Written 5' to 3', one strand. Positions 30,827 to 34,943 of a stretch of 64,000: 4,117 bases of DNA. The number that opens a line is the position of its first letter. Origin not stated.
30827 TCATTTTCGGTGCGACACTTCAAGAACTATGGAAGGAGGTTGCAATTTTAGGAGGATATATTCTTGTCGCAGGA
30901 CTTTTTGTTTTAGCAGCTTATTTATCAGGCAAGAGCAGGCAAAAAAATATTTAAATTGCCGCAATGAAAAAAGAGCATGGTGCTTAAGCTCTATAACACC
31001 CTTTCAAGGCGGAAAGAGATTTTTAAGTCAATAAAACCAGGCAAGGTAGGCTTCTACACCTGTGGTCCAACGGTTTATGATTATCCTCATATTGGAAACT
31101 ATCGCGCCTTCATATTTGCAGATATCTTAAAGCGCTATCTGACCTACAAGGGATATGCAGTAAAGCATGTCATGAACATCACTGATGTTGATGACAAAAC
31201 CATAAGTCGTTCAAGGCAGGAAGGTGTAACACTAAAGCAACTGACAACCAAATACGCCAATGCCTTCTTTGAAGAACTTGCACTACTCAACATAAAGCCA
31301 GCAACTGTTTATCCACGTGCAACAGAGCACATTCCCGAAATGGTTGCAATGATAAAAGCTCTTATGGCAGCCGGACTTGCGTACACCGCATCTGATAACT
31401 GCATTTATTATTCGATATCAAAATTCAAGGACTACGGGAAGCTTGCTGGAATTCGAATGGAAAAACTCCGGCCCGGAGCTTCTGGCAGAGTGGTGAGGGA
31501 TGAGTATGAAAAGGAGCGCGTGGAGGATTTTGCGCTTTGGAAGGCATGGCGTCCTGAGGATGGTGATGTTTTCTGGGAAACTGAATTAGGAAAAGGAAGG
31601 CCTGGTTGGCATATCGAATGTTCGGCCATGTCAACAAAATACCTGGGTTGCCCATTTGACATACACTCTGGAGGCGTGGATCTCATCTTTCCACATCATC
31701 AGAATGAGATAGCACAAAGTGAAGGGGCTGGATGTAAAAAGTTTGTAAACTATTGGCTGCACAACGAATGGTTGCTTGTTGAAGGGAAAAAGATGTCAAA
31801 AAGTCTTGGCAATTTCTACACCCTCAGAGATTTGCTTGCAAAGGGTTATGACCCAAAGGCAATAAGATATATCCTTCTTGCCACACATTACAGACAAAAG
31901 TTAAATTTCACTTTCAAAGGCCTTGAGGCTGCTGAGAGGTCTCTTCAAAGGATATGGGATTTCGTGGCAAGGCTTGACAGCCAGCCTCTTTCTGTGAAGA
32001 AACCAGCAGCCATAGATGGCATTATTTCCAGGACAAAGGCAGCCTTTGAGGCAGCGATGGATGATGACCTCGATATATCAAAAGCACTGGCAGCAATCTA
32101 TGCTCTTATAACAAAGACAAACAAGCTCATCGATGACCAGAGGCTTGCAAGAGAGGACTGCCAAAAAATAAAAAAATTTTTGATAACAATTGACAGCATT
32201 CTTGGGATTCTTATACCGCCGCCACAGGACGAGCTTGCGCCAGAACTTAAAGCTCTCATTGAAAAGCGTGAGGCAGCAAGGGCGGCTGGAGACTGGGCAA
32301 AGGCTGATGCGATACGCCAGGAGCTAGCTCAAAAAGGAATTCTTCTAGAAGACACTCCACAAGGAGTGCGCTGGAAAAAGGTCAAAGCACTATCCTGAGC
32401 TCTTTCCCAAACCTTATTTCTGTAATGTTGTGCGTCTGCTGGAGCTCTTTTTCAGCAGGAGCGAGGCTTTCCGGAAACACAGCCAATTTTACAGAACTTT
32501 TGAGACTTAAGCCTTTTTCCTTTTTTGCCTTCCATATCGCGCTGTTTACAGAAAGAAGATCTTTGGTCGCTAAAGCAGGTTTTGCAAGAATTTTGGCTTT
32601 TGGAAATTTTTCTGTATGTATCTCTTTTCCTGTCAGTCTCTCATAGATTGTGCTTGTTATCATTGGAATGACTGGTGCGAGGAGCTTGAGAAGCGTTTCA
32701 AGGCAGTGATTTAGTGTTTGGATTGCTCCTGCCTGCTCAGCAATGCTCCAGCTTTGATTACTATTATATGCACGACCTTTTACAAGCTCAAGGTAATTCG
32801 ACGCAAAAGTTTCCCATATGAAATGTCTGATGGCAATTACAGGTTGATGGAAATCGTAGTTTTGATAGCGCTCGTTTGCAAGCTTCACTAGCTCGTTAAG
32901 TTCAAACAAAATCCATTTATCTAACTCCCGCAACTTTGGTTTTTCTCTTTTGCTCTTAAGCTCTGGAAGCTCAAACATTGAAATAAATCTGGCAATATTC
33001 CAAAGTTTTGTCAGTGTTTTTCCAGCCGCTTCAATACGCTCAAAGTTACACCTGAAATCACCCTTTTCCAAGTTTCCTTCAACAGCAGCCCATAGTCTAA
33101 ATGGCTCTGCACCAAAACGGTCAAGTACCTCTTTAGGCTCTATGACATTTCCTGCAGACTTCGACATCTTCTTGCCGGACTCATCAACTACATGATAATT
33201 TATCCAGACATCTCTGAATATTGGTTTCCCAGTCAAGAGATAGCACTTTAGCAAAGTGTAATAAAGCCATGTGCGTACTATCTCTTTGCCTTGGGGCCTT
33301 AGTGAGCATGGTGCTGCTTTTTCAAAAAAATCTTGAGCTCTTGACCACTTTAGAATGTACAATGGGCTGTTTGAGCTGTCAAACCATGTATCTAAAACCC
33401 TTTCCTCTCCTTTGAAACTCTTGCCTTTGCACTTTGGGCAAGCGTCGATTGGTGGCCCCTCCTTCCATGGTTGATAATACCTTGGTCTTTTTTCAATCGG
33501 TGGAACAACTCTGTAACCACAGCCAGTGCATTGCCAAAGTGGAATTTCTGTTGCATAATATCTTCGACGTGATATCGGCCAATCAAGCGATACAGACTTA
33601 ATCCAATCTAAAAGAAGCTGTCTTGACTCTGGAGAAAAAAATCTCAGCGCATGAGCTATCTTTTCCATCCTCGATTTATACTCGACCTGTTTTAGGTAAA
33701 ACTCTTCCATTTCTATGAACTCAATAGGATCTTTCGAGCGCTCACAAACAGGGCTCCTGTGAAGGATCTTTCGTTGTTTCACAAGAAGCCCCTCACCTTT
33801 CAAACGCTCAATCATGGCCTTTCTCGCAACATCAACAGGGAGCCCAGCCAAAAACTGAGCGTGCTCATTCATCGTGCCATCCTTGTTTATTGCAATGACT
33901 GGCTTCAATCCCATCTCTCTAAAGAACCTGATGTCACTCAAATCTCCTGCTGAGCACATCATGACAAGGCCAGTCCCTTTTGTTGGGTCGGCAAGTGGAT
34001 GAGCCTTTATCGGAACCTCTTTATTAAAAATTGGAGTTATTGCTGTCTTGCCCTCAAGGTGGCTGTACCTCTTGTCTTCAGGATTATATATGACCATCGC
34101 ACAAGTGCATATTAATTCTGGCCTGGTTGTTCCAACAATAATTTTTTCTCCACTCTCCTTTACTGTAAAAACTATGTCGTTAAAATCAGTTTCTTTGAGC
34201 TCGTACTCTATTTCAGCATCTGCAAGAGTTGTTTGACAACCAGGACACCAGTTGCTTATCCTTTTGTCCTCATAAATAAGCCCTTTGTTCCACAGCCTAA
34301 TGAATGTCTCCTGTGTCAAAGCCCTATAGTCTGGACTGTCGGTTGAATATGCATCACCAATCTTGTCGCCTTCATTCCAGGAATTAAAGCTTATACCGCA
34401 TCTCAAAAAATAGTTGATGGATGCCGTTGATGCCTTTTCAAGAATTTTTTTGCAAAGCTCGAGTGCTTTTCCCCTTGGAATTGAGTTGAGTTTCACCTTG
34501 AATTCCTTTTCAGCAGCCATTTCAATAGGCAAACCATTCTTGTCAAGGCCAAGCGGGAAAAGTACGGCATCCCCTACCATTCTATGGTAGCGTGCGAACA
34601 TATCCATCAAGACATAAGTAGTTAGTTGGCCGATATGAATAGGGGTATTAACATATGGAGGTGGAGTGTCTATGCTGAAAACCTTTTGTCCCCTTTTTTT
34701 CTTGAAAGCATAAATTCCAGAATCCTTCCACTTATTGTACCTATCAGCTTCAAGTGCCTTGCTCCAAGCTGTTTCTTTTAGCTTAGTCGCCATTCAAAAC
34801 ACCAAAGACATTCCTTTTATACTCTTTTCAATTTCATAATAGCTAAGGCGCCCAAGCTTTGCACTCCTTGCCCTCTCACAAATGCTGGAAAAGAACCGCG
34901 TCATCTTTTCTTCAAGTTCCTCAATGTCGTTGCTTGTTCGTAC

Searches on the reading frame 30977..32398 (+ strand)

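Call 98: search_protein_families(library=pfam, proteins=[window:30977-32398:+], max_evalue=0.0001)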
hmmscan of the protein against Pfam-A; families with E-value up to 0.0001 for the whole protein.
window:30977-32398:+ (473 aa): 6 families
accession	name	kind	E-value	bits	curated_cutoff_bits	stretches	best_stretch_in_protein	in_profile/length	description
PF01406.26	tRNA-synt_1e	-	4.7e-113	378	27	1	16-319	2-299/301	tRNA synthetases class I (C) catalytic domain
PF09334.17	tRNA-synt_1g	-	1.8e-14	53.8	20.1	2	35-144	12-122/391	tRNA synthetases class I (M)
PF01921.24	tRNA-synt_1f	-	1.5e-08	34.4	27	0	264-319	273-328/360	tRNA synthetases class I (K)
PF23493.1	CysS_C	-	4.7e-08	33.5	23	1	418-466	2-50/51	Cysteinyl-tRNA ligase anticodon binding domain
PF09190.17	DALR_2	-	4.8e-08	33.9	22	1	356-412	1-56/57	DALR domain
PF00133.28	tRNA-synt_1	-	9e-07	28.4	22.7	0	226-311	328-413/414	tRNA synthetases class I (I, L, M and V)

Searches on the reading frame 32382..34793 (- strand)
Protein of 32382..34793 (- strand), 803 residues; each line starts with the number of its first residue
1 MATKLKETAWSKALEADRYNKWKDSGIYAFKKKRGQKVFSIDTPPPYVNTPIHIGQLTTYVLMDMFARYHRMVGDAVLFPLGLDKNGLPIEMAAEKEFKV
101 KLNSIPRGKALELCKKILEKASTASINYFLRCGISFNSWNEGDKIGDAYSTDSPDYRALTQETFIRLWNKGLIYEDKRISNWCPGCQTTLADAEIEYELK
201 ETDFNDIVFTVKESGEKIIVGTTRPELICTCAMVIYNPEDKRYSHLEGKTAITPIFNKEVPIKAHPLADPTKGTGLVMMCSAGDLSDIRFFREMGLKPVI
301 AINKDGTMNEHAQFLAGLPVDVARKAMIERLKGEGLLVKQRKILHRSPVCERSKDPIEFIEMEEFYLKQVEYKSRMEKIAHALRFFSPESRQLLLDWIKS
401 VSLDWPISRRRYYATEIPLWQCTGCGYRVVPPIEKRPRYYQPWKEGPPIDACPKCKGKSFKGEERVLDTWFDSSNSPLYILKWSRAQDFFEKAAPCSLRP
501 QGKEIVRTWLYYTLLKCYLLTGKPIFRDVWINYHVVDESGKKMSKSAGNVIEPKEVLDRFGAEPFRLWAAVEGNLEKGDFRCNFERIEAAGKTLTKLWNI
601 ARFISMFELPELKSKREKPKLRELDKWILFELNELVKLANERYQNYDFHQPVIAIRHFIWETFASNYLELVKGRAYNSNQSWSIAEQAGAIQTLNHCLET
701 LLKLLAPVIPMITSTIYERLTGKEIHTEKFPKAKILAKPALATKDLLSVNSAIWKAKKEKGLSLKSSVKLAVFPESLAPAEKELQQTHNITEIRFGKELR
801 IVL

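Call 98: search_protein_families(library=pfam, proteins=[window:32382-34793:-], max_evalue=0.0001)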
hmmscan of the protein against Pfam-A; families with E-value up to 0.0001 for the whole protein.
window:32382-34793:- (803 aa): 3 families
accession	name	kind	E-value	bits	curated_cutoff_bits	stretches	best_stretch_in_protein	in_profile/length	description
PF00133.28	tRNA-synt_1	-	2.8e-66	224.4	22.7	1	18-570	2-403/414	tRNA synthetases class I (I, L, M and V)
PF08264.19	Anticodon_1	-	2.5e-31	109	25.1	1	625-770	1-146/148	Anticodon-binding domain of tRNA ligase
PF09334.17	tRNA-synt_1g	-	1.6e-27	96.7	20.1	1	41-197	3-137/391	tRNA synthetases class I (M)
